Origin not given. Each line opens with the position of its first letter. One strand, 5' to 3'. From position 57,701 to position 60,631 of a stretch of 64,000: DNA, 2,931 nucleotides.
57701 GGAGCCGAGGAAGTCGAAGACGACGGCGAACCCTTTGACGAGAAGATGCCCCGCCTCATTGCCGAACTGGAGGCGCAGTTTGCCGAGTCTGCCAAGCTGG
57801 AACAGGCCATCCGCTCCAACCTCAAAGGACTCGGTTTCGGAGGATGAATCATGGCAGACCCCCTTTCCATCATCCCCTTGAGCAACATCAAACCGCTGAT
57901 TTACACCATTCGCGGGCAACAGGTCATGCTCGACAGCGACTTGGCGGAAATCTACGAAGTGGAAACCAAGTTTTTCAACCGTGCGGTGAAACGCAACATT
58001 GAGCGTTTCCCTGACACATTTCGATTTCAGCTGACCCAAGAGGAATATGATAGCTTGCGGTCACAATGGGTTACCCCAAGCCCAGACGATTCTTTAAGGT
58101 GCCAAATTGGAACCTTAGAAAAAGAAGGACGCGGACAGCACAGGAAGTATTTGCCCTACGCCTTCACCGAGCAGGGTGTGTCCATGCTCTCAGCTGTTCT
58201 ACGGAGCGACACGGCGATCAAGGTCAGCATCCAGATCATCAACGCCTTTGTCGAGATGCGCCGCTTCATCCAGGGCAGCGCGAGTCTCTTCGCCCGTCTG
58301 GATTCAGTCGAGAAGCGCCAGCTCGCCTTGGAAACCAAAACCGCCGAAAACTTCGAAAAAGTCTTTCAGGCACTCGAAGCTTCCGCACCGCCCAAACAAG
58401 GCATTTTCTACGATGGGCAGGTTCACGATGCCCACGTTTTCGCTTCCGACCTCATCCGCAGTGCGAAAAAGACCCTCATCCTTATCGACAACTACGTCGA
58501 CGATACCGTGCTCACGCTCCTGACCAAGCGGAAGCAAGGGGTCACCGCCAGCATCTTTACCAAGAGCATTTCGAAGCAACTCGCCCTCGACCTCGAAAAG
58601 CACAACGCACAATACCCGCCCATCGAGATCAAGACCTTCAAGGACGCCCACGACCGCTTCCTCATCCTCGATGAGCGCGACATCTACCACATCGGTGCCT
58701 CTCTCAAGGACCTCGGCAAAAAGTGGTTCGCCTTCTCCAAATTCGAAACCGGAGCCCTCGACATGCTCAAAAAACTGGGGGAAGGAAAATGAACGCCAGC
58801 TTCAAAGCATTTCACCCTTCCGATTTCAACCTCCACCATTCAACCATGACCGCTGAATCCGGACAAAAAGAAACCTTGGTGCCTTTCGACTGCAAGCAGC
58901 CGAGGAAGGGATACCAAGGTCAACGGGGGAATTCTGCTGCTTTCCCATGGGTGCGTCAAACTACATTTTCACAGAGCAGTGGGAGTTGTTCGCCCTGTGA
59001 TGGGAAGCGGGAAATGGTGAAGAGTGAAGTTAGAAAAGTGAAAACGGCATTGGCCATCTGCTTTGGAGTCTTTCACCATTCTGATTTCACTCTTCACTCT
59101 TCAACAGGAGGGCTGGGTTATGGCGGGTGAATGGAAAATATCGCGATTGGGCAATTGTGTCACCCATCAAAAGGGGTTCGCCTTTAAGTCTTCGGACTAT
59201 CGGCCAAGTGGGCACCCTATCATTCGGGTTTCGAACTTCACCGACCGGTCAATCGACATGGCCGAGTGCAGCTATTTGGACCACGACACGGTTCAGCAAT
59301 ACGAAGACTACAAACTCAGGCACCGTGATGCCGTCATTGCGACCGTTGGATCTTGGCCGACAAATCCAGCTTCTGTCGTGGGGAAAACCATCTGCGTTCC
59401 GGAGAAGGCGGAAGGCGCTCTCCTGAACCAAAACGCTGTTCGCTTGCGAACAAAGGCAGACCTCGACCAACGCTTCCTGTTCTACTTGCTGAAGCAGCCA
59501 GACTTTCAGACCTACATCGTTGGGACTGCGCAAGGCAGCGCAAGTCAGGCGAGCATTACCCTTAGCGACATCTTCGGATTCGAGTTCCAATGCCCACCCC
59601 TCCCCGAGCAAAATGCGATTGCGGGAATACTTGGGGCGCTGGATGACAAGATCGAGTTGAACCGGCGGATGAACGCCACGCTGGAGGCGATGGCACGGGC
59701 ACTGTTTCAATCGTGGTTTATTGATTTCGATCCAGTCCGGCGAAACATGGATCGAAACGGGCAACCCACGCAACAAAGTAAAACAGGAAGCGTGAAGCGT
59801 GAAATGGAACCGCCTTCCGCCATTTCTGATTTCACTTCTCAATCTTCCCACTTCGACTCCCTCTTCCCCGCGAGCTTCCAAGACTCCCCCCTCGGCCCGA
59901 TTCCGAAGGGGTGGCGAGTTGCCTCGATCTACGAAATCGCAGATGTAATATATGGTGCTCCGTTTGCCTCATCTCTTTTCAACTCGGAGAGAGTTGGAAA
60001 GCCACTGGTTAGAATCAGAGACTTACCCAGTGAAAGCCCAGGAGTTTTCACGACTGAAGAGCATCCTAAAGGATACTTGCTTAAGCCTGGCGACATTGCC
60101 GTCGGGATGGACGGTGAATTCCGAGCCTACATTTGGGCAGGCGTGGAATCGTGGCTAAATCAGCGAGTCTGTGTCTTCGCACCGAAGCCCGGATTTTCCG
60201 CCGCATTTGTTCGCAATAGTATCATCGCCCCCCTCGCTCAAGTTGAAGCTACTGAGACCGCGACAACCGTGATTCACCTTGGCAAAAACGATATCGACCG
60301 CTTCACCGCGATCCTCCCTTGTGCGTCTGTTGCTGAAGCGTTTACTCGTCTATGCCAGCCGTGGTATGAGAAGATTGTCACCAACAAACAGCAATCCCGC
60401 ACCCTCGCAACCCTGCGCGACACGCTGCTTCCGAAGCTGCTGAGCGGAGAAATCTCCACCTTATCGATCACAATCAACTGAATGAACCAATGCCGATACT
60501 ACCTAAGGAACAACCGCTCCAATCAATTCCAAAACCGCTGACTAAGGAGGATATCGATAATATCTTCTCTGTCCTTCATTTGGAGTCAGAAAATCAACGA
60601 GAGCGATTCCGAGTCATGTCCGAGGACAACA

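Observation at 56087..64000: Type I R-M operon in which four of seven genes are non-R-M cargo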

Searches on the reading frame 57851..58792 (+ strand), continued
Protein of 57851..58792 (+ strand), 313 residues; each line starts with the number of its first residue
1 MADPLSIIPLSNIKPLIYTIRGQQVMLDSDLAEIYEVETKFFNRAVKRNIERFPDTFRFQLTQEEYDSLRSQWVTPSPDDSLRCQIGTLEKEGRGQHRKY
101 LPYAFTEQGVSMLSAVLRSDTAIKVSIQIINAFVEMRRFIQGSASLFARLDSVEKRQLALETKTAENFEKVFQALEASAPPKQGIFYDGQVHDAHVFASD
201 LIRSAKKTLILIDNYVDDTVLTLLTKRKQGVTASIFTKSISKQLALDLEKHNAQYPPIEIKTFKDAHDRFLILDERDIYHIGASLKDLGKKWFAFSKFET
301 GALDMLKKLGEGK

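Call 114: fold_search(model_id=the predicted structure, library=pdb)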
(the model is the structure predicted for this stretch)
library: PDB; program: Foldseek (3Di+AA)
matches with E <= 10: 714; with E <= 0.001: 16
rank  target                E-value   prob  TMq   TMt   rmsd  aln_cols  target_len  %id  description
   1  5bpi_C                9.5e-05  1.00  0.28  0.33  19.6       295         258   12  Structure of TrmBL2, an archaeal chromatin protein, shows a novel mode of DNA binding. (released 2015-09-02)
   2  5box_A                1.0e-04  1.00  0.27  0.31  16.4       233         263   12  Structure of TrmBL2, an archaeal chromatin protein, shows a novel mode of DNA binding. (released 2015-09-02)
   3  9qqv                  1.1e-04  1.00  0.30  0.27   4.5       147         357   14  Structure of the F13 protein of Vaccinia virus in complex with G243-1720 (released 2025-12-24)
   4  9fhk_A                1.1e-04  1.00  0.30  0.27   4.8       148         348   15  Structure of the F13 protein of Vaccinia virus (P21 crystal form) (released 2025-03-12)
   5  9fiz                  1.2e-04  1.00  0.30  0.26   5.1       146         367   15  Structure of the F13 protein (mutant A295E) of Vaccinia virus (released 2025-03-12)
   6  9fhs                  1.4e-04  1.00  0.30  0.27   4.4       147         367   14  Structure of the F13 protein of Vaccinia virus (F432 crystal form) (released 2025-03-12)
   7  7e0m_A                1.5e-04  1.00  0.31  0.26   5.0       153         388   16  Crystal structure of phospholipase D (released 2021-12-22)
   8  9fhk_B                1.6e-04  1.00  0.30  0.28   4.4       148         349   14  Structure of the F13 protein of Vaccinia virus (P21 crystal form) (released 2025-03-12)
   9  7e0m_B                2.0e-04  1.00  0.32  0.27   5.0       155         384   15  Crystal structure of phospholipase D (released 2021-12-22)
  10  5bpi_D                2.2e-04  1.00  0.27  0.32  19.7       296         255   11  Structure of TrmBL2, an archaeal chromatin protein, shows a novel mode of DNA binding. (released 2015-09-02)
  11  5qhm                  2.6e-04  1.00  0.31  0.53   4.6       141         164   15  PanDDA analysis group deposition of models with modelled events (e.g. bound ligands) -- Crystal Structure of human FAM83 (released 2018-12-19)
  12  2ymb_C                4.2e-04  1.00  0.24  0.31  22.7       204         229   15  Structures of MITD1 (released 2012-10-24)
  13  6ehi_A                8.2e-04  1.00  0.30  0.54   4.2       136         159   14  NucT from Helicobacter pylori (released 2018-01-17)
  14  4ggj                  8.7e-04  1.00  0.28  0.49   3.7       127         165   14  Crystal structure of Zucchini from mouse (mZuc / PLD6 / MitoPLD) (released 2012-10-10)
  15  9fj0                  8.7e-04  1.00  0.30  0.26   4.9       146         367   14  Structure of the F13 protein (mutant G277C) of Vaccinia virus (released 2025-03-12)
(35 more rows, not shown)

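Call 115: search_protein_families(library=phrogs, proteins=[window:57851-58792:+], max_evalue=0.001)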
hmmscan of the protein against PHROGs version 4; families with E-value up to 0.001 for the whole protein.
window:57851-58792:+ (313 aa): 5 families
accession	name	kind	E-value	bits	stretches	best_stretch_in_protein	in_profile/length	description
phrog_4792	-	transcription regulation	1.8e-22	81.3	1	9-138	9-124/268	anti-repressor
phrog_373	-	transcription regulation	5.7e-08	33.4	1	17-144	91-196/373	anti-repressor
phrog_63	-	transcription regulation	9.9e-06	26.1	1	20-173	127-270/431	anti-repressor Ant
phrog_1726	-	transcription regulation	3.5e-05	24.7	1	16-177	8-162/264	anti-repressor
phrog_518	-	transcription regulation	9.3e-05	23.1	1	94-144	66-115/268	Rha-like transcriptional regulator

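Call 117: find_encoding_contigs(protein=P0318, flank=5000, max_places=3)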
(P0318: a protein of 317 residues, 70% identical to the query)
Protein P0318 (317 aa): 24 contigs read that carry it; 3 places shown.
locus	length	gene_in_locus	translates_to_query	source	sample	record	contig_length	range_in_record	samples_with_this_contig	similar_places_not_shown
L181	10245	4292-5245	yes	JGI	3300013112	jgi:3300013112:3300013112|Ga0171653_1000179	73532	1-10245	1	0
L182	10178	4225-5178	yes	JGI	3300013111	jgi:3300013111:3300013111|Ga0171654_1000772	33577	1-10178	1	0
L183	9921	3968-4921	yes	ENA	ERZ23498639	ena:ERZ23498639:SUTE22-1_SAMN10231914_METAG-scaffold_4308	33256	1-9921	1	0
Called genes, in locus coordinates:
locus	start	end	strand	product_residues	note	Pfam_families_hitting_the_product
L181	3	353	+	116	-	?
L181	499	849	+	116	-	PF12643:MazG-like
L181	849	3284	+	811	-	PF04851:ResIII (faint), PF09848:SLFN-g3_helicase, PF13401:AAA_22 (faint), PF00717:Peptidase_S24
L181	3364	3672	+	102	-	-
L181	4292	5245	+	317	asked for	PF10543:ORF6N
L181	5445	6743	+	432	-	PF00155:Aminotran_1_2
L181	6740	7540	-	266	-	PF03747:ADP_ribosyl_GH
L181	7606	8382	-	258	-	PF19413:YaiO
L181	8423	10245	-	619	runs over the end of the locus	PF08532:Glyco_hydro_42M (faint)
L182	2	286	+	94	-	?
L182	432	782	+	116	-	PF12643:MazG-like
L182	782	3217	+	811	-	PF04851:ResIII (faint), PF09848:SLFN-g3_helicase, PF13401:AAA_22 (faint), PF00717:Peptidase_S24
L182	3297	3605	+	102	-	-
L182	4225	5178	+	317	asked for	PF10543:ORF6N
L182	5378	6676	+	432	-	PF00155:Aminotran_1_2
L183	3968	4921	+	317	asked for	PF10543:ORF6N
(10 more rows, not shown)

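Call 118: find_encoding_contigs(protein=P0306, flank=5000, max_places=3)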
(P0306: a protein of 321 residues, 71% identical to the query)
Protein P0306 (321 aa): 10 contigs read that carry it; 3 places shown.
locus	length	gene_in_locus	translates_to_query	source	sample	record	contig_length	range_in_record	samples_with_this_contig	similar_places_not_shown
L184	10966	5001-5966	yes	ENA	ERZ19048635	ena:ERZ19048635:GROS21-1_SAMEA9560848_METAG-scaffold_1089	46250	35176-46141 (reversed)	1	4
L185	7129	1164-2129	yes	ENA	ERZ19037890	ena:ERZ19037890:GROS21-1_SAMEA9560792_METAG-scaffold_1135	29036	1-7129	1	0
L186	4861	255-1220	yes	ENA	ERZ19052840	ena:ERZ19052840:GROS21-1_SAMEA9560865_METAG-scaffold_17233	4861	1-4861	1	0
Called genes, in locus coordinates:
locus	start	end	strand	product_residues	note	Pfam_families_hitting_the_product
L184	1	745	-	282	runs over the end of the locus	PF01255:Prenyltransf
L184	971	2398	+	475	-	PF01425:Amidase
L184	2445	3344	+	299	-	PF02629:CoA_binding, PF13607:Succ_CoA_lig, PF00549:Ligase_CoA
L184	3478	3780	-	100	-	PF15731:MqsA_antitoxin (weak), PF01381:HTH_3 (weak)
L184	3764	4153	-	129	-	PF06296:RelE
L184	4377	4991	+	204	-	PF10543:ORF6N (weak), PF17761:DUF1016_N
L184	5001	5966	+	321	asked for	PF10543:ORF6N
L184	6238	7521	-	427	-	-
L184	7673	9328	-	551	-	PF01420:Methylase_S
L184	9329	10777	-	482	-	PF12161:HsdM_N, PF02384:N6_Mtase, PF01170:UPF0020 (faint), PF07669:Eco57I (weak)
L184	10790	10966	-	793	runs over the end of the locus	PF04313:HSDR_N (weak), PF13588:HSDR_N_2 (weak), PF00270:DEAD, PF04851:ResIII, PF18766:SWI2_SNF2, PF00271:Helicase_C, PF08463:EcoEI_R_C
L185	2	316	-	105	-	?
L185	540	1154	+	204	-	PF10543:ORF6N (weak), PF17761:DUF1016_N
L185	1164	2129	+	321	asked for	PF10543:ORF6N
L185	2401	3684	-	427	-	-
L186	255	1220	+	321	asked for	PF10543:ORF6N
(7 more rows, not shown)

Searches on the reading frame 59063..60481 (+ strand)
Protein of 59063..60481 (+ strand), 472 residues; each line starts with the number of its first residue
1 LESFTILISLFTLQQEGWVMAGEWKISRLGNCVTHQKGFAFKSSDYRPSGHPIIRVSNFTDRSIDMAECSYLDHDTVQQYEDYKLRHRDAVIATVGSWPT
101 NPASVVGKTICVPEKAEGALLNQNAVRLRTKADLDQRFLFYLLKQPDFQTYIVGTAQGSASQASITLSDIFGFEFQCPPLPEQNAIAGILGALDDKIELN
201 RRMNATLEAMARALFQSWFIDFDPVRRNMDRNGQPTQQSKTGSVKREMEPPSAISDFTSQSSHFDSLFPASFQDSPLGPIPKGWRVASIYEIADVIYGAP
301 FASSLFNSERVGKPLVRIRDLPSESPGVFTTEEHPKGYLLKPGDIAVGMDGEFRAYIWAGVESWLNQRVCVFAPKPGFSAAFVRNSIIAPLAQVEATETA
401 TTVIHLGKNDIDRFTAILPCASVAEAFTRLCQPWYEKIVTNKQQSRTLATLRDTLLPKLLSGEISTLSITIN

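Call 8: search_protein_families(library=pfam, proteins=[window:59063-60481:+], max_evalue=0.01)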
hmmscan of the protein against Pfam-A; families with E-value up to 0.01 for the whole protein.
window:59063-60481:+ (472 aa): 1 family
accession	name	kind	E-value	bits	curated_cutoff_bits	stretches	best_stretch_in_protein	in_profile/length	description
PF01420.25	Methylase_S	-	3.9e-21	76.4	22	2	23-208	3-167/168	Type I restriction modification DNA specificity domain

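Call 9: search_protein_families(library=ncbifam, proteins=[window:59063-60481:+], max_evalue=0.01)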
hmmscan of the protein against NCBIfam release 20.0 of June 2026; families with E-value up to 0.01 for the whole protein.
window:59063-60481:+ (472 aa): 2 families
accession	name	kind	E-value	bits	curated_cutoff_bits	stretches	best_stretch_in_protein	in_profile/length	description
NF007278.0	PRK09737.1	equivalog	1e-12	47.6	662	1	23-187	220-379/461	type I restriction-modification system specificity subunit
NF047740.1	antiphage_MADS5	equivalog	1.1e-07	31.1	400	1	27-162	275-408/461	methylation-associated defense system restriction endonuclease subunit S MAD5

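Call 10: search_protein_families(library=padloc, proteins=[window:59063-60481:+], max_evalue=0.01)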
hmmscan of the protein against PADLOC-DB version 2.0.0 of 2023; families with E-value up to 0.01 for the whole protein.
window:59063-60481:+ (472 aa): 118 families (the best 25 are shown)
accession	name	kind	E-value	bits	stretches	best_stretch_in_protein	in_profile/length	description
PDLC03066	Specificity_I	-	5.6e-96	320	1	50-466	46-434/441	Type I specificity subunit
PDLC03089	Specificity_I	-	1.7e-88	295.7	1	20-465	1-434/446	Type I specificity subunit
PDLC03086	Specificity_I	-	9e-79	263.5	1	35-464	22-444/458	Type I specificity subunit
PDLC03068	Specificity_I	-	1.4e-77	259.6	1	23-465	3-396/403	Type I specificity subunit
PDLC03168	Specificity_I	-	1.9e-73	246.5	1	20-465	1-445/459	Type I specificity subunit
PDLC03099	Specificity_I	-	1.1e-59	200.6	1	130-466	85-392/405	Type I specificity subunit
PDLC03154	Specificity_I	-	1.3e-51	174.4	2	23-221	3-191/406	Type I specificity subunit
PDLC03092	Specificity_I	-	1.6e-51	173.9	1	62-465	30-396/397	Type I specificity subunit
PDLC03135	Specificity_I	-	4.9e-42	142.5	2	280-466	207-394/595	Type I specificity subunit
PDLC03087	Specificity_I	-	3.8e-39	132.8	2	20-219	11-206/418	Type I specificity subunit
PDLC03164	Specificity_I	-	2.2e-38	130.7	2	33-237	12-206/409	Type I specificity subunit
PDLC03107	Specificity_I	-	1.3e-36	124.5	2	23-219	194-388/392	Type I specificity subunit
PDLC03189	Specificity_I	-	1.6e-36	124.2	2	280-419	6-148/459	Type I specificity subunit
PDLC03173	Specificity_I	-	3.3e-35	120.1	2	271-465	260-456/463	Type I specificity subunit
PDLC03063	Specificity_I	-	9.9e-35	118.3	2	135-224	87-171/369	Type I specificity subunit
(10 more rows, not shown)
